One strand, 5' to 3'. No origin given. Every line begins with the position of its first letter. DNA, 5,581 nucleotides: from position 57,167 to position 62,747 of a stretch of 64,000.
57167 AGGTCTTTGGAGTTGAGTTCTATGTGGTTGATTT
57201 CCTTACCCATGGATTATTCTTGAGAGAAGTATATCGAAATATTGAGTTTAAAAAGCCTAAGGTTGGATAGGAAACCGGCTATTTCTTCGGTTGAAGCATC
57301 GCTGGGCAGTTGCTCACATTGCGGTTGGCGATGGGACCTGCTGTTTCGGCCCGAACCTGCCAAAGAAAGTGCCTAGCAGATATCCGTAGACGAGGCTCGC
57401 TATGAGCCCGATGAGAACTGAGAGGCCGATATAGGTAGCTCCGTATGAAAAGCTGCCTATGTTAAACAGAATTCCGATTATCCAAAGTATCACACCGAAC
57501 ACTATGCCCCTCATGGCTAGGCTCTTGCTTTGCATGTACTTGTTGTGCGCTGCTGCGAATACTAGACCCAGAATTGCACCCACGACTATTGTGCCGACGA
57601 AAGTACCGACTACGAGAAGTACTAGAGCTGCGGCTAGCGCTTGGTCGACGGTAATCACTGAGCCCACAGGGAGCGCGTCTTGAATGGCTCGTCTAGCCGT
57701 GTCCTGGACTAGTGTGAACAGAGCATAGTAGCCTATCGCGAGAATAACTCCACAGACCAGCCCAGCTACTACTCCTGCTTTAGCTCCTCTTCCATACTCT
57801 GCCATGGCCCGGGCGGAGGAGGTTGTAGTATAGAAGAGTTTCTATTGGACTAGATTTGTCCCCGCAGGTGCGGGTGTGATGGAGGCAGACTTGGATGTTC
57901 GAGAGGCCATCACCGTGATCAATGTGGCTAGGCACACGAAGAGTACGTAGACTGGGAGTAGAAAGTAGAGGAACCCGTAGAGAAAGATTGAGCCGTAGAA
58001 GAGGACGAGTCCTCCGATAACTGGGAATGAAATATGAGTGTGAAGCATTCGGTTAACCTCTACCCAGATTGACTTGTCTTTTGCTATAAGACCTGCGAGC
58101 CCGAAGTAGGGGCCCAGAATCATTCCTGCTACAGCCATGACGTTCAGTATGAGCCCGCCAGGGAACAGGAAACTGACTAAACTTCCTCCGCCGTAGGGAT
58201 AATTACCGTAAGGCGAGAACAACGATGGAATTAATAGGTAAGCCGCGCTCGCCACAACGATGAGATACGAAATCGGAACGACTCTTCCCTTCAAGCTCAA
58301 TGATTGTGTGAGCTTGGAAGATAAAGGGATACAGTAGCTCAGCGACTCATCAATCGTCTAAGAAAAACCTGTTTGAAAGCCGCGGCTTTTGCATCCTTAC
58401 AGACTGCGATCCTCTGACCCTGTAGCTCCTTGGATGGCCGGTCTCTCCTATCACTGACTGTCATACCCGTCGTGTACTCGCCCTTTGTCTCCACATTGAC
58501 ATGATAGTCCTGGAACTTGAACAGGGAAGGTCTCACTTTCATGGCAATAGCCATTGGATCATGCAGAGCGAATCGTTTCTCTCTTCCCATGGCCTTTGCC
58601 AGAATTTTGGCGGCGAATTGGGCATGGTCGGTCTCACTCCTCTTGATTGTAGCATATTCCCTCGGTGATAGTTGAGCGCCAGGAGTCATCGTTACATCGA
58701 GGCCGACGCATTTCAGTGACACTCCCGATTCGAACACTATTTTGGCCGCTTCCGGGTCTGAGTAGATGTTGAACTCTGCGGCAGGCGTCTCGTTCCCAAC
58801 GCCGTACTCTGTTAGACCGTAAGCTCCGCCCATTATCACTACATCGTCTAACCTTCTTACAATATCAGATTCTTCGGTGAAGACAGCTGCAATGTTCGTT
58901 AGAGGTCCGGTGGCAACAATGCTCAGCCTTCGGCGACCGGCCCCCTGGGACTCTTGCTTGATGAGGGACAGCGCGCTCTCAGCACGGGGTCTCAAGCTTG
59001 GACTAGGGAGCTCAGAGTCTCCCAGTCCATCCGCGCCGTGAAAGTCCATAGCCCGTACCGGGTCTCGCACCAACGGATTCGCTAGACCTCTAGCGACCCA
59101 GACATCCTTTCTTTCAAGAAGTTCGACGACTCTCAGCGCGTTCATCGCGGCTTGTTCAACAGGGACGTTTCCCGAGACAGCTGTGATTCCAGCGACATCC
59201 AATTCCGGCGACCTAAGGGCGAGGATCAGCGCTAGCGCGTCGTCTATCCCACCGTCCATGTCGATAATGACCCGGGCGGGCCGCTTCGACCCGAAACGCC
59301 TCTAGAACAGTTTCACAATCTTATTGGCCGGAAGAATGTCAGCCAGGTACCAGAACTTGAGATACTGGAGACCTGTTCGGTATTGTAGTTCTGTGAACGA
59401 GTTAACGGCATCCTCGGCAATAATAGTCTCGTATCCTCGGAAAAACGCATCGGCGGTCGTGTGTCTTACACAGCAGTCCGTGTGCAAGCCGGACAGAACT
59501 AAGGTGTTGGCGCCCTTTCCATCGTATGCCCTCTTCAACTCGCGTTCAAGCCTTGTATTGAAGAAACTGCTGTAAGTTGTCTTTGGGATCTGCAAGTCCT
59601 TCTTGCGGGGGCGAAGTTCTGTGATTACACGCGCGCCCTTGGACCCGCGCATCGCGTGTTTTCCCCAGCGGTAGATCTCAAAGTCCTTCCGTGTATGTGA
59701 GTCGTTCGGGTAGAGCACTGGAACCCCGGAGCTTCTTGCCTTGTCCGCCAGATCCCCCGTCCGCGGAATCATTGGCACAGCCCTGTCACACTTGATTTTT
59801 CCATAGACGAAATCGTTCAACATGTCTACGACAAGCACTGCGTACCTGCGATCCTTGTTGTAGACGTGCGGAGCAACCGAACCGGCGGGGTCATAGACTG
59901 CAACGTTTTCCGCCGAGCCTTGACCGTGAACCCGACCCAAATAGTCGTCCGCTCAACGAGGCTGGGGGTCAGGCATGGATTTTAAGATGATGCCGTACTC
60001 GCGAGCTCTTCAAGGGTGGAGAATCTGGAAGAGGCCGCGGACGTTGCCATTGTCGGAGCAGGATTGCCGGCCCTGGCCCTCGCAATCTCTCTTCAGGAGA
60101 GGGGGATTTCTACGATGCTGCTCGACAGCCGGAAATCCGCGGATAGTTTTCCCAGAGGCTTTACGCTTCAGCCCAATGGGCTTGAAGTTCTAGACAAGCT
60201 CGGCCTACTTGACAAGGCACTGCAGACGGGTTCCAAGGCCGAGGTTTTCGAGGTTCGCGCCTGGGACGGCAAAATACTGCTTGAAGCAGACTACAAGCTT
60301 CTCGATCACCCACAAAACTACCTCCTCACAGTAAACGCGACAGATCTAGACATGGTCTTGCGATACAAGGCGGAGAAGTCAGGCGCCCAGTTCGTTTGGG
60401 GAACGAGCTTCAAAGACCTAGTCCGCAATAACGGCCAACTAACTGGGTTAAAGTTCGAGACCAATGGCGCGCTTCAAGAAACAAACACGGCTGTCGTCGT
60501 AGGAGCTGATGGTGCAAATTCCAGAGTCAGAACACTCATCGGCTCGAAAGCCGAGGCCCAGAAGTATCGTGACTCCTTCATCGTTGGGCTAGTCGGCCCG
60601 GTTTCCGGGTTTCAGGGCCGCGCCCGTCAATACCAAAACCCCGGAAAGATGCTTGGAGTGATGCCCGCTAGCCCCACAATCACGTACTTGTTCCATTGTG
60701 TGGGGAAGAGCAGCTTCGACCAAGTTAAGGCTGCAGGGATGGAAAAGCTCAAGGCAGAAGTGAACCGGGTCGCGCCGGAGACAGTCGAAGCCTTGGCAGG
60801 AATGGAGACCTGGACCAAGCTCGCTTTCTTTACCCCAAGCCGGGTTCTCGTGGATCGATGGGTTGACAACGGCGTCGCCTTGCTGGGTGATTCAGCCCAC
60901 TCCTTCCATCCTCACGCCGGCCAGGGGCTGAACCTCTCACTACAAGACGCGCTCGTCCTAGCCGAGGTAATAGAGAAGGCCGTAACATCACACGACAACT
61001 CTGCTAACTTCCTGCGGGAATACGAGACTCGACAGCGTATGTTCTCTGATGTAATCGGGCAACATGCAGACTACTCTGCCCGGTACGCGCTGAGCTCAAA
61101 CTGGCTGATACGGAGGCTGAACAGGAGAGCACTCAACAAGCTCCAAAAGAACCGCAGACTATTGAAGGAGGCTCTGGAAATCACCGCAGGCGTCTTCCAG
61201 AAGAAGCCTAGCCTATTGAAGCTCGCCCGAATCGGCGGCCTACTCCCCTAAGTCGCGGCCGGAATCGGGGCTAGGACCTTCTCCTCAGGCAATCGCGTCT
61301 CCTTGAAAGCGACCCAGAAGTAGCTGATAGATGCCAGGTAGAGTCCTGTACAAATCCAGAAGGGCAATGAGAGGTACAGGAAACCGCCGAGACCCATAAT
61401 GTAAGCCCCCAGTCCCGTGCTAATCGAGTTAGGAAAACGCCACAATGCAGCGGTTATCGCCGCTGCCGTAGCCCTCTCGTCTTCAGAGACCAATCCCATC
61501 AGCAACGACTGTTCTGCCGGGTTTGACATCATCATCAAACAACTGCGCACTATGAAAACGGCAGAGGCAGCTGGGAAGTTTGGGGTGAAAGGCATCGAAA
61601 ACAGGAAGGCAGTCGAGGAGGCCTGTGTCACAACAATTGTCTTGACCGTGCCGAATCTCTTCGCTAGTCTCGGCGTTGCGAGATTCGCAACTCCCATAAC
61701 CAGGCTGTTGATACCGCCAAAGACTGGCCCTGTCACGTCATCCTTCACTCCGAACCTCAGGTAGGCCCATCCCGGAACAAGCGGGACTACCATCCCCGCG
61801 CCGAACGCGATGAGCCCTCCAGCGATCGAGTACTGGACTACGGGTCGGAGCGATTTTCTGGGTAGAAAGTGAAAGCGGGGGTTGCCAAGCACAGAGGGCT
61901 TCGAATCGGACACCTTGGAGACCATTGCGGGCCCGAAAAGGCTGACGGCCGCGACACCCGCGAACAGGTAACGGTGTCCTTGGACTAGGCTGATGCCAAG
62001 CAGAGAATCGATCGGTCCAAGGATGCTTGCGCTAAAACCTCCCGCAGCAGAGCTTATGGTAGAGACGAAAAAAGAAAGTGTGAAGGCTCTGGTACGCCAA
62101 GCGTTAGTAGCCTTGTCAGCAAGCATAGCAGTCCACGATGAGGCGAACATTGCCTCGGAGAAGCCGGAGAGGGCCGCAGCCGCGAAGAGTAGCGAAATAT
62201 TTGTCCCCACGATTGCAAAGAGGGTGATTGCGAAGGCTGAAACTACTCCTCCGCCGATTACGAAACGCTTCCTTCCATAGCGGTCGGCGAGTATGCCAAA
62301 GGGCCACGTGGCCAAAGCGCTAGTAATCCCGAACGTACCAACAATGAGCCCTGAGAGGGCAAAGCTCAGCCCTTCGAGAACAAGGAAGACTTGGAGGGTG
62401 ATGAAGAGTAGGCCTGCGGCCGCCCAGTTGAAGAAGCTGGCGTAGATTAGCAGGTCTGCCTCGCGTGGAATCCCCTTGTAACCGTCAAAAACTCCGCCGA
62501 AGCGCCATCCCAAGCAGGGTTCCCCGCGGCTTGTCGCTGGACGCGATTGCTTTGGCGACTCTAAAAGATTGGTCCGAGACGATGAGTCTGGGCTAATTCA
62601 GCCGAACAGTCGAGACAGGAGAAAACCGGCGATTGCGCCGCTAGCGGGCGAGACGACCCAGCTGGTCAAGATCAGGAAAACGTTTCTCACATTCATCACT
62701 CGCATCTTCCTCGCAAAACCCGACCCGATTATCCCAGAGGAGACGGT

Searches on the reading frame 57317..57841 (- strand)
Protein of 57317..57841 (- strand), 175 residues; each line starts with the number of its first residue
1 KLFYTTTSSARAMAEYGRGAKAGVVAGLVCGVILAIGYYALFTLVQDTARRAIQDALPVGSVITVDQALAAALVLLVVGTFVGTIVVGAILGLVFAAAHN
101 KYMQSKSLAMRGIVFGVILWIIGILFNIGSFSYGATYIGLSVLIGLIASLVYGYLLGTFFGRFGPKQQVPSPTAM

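Call 43: search_protein_families(library=pfam, proteins=[window:57317-57841:-], max_evalue=0.0001)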
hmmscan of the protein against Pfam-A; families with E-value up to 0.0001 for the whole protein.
window:57317-57841:- (175 aa): 1 family
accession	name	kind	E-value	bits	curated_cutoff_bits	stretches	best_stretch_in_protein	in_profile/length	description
PF20587.3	DUF6789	-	1.9e-07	31.7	27.1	1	16-168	4-141/144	Family of unknown function (DUF6789)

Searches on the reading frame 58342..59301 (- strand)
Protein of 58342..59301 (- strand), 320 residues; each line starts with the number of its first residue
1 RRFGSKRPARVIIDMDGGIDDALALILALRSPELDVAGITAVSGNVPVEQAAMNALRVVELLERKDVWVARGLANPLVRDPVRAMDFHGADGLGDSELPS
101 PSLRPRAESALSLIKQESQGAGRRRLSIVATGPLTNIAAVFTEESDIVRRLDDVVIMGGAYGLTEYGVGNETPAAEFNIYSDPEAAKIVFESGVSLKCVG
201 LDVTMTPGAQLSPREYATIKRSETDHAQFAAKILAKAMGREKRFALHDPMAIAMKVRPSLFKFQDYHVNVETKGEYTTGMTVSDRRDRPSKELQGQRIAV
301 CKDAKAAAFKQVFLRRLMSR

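Call 43: search_protein_families(library=pfam, proteins=[window:58342-59301:-], max_evalue=0.0001)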
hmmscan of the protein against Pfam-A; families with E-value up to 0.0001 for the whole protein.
window:58342-59301:- (320 aa): 1 family
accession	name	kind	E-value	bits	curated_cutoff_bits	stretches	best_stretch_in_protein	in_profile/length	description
PF01156.24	IU_nuc_hydro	-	3.9e-86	289.8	34.2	1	11-310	1-296/297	Inosine-uridine preferring nucleoside hydrolase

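Call 68: find_related_loci(query=window:58342-59301:-, collection=genome_contigs, flank=1500)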
Query window:58342-59301:- (320 aa) in genome_contigs; peptide patterns used: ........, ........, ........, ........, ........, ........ (x = any residue, [..] = any of these).
195 stretches matched a pattern; 113 encode a relative of the query (tblastn E <= 1e-3); the best 80 are kept; 80 distinct loci.
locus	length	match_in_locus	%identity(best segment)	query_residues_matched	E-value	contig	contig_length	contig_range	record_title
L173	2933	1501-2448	65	4-318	1e-137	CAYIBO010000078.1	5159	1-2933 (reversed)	MAG TPA_asm: uncultured Candidatus Bathyarchaeia archaeon isolate ERP119705_co19_29 genome assembly, contig: NODE_23827_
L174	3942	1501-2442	63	3-317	6e-134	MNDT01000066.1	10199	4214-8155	MAG: archaeon 13_2_20CM_2_53_6 13_2_20cm_2_scaffold_7081, whole genome shotgun sequence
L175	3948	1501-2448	62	4-319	5e-129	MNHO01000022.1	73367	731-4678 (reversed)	MAG: archaeon 13_1_40CM_2_52_13 13_1_40cm_2_scaffold_671, whole genome shotgun sequence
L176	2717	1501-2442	62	4-317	2e-130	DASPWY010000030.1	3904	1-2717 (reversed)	MAG TPA_asm: Candidatus Bathyarchaeia archaeon isolate SMAG_U11553 k141_1137364, whole genome shotgun sequence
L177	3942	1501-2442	62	4-317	2e-126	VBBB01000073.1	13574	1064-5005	MAG: Candidatus Bathyarchaeota archaeon isolate BA_7 14_0903_09_20cm_scaffold_1246, whole genome shotgun sequence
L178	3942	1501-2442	61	4-317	2e-125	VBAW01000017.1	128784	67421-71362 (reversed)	MAG: Candidatus Bathyarchaeota archaeon isolate BA_2 14_0929_02_20cm_scaffold_29, whole genome shotgun sequence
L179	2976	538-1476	55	6-318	6e-118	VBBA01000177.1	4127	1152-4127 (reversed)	MAG: Candidatus Bathyarchaeota archaeon isolate BA_6 14_1009_09_30cm_scaffold_24646, whole genome shotgun sequence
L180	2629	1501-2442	61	3-317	2e-131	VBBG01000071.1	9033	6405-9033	MAG: Candidatus Bathyarchaeota archaeon isolate BA_12 14_0903_05_20cm_scaffold_11550_e:235, whole genome shotgun sequenc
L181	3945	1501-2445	56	5-319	1e-116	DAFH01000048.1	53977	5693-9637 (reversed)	MAG TPA_asm: Candidatus Bathyarchaeota archaeon UBA185 UBA185_contig_17243, whole genome shotgun sequence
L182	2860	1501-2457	47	4-318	5e-89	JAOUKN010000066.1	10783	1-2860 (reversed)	MAG: Candidatus Bathyarchaeota archaeon isolate 8_1_Jan_SF_Bin48 8_1_Jan_SF_Bin48_scaffold_3294_c1, whole genome shotgun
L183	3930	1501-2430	44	10-317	2e-84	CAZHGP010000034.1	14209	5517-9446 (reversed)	MAG TPA_asm: uncultured Nitrososphaeria archaeon isolate SRP104967_co1_8 genome assembly, contig: NODE_1427_length_14209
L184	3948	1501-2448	39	4-320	4e-71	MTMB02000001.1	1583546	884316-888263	MAG: Candidatus Geothermarchaeum rappei isolate JdFR-14 NRA7_48_2_length_1583546_cov_39, whole genome shotgun sequence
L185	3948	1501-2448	39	4-320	3e-70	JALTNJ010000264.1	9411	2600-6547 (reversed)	MAG: Nitrososphaeria archaeon isolate S139_metabat2_scaf2bin.113 S139_NODE_8603_length_9411_cov_3.390026, whole genome s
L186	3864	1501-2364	40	11-302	1e-53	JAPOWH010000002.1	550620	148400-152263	MAG: Gammaproteobacteria bacterium isolate COS2_bin_1 NODE_4_length_550620_cov_16.9946, whole genome shotgun sequence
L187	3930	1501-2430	38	7-319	7e-52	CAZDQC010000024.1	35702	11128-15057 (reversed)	MAG TPA_asm: uncultured Rhodospirillaceae bacterium isolate SRP077602_co9_671 genome assembly, contig: NODE_1093_length_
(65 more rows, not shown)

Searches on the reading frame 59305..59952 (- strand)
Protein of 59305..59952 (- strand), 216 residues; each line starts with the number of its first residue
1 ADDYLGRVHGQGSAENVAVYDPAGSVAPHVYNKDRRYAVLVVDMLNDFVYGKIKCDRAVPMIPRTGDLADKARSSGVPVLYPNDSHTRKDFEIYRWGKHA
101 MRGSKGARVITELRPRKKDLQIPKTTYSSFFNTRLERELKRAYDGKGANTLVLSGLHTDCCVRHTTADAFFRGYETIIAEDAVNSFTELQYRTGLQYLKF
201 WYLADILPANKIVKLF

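Call 43: search_protein_families(library=pfam, proteins=[window:59305-59952:-], max_evalue=0.0001)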
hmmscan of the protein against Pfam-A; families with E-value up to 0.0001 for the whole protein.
window:59305-59952:- (216 aa): 1 family
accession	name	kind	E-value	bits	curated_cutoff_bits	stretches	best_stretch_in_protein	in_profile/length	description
PF00857.26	Isochorismatase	-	3.3e-38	131.9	27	1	38-202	2-166/175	Isochorismatase domain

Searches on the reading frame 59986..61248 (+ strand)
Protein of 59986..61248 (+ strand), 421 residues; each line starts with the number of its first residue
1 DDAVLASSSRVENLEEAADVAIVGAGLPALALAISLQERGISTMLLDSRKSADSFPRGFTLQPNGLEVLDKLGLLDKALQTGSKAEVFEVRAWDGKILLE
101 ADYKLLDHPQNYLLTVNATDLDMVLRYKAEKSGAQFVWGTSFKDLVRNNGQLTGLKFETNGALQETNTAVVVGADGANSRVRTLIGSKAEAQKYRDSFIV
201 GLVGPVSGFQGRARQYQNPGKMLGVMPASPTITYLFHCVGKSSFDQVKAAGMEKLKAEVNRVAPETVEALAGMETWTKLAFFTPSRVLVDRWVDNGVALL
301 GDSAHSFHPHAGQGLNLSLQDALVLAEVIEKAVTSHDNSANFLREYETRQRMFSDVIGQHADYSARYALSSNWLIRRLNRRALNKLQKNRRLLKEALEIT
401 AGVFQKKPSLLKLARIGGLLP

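Call 43: search_protein_families(library=pfam, proteins=[window:59986-61248:+], max_evalue=0.0001)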
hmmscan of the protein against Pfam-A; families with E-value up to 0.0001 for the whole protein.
window:59986-61248:+ (421 aa): 4 families
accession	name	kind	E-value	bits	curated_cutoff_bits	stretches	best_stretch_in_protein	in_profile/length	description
PF01494.25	FAD_binding_3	-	2.2e-41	142.7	22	1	18-353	2-341/349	FAD binding domain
PF01266.30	DAO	-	3.5e-07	30.5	27.9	0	19-49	1-31/353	FAD dependent oxidoreductase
PF08491.16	SE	-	1.1e-05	25.1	20.1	1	293-410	128-246/276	Squalene epoxidase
PF00890.30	FAD_binding_2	-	1.7e-05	24.7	20.4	0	19-50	1-32/414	FAD binding domain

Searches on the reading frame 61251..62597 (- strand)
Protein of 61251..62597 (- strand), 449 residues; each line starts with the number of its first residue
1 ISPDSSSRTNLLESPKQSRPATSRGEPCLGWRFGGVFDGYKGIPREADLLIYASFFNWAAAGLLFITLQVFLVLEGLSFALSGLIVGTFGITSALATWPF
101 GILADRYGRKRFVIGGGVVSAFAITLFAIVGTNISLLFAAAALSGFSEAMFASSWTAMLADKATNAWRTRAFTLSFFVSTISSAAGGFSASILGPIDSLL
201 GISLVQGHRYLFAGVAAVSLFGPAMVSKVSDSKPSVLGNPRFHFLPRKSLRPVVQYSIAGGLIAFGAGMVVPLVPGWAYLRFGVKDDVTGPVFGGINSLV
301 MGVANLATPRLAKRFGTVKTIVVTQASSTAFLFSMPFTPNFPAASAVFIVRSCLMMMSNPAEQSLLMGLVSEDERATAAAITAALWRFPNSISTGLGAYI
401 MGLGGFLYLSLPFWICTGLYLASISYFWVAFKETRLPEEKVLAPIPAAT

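Call 32: search_protein_families(library=pfam, proteins=[window:61251-62597:-], max_evalue=0.00001)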
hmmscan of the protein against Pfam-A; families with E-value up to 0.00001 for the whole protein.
window:61251-62597:- (449 aa): 1 family
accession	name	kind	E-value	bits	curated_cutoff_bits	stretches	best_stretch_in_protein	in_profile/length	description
PF07690.21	MFS_1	-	3e-27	95.9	33.4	1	52-392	3-345/347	Major Facilitator Superfamily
